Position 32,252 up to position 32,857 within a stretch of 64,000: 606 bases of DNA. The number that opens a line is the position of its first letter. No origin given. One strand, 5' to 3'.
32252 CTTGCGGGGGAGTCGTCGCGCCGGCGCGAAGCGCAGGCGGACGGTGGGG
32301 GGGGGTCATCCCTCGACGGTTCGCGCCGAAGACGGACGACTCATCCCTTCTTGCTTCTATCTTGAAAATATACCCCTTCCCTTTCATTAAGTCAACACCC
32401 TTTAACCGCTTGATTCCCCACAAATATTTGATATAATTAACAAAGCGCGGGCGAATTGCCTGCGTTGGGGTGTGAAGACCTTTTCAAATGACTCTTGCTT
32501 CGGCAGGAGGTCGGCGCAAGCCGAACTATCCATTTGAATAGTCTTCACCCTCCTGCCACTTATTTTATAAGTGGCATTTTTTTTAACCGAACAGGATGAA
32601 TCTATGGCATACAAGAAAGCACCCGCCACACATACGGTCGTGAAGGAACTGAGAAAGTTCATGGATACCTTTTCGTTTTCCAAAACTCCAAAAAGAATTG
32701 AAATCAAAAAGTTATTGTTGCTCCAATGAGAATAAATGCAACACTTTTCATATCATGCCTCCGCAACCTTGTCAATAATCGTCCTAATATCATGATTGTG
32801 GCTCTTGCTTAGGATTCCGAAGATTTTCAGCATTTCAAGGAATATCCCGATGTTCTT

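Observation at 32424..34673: Low-GC island between dnaE and secA encoding a gamma-class N6A DNA methyltransferase coupled to an unrecognisable 262-aa protein (candidate R-M or novel defense module)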

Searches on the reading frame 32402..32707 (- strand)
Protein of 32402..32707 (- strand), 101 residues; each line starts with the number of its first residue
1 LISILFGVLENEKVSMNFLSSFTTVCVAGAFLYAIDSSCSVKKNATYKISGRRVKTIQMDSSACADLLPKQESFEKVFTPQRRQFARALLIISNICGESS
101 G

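Call 3: search_protein_families(library=pfam, proteins=[window:32402-32707:-], max_evalue=1)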
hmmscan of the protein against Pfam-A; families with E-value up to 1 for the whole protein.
window:32402-32707:- (101 aa): 2 families
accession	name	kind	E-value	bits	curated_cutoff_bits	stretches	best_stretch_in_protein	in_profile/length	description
PF20201.3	DUF6563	-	0.023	14.8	27.1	1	11-83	101-173/191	Family of unknown function (DUF6563)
PF13840.12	ACT_7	-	0.17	12.2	27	1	5-26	27-48/65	ACT domain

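Call 4: search_protein_families(library=padloc, proteins=[window:32402-32707:-], max_evalue=1)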
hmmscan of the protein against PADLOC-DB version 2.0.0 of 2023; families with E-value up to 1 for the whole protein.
window:32402-32707:- (101 aa): 0 families

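Call 5: search_protein_families(library=ncbifam, proteins=[window:32402-32707:-], max_evalue=1)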
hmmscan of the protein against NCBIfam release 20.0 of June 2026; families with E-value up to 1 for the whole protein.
window:32402-32707:- (101 aa): 0 families
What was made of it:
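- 32330..32752 (.): Non-coding 3' flank of the insertion, with a 10-bp-stem hairpin at 32554-32576; the 101-aa ORF at 32402-32707 is probably spurious. No family hit for the ORF (calls 3-5).
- Tried and rejected: It has no family match (calls 3-5) and contains a hairpin, so I treated it as spurious.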
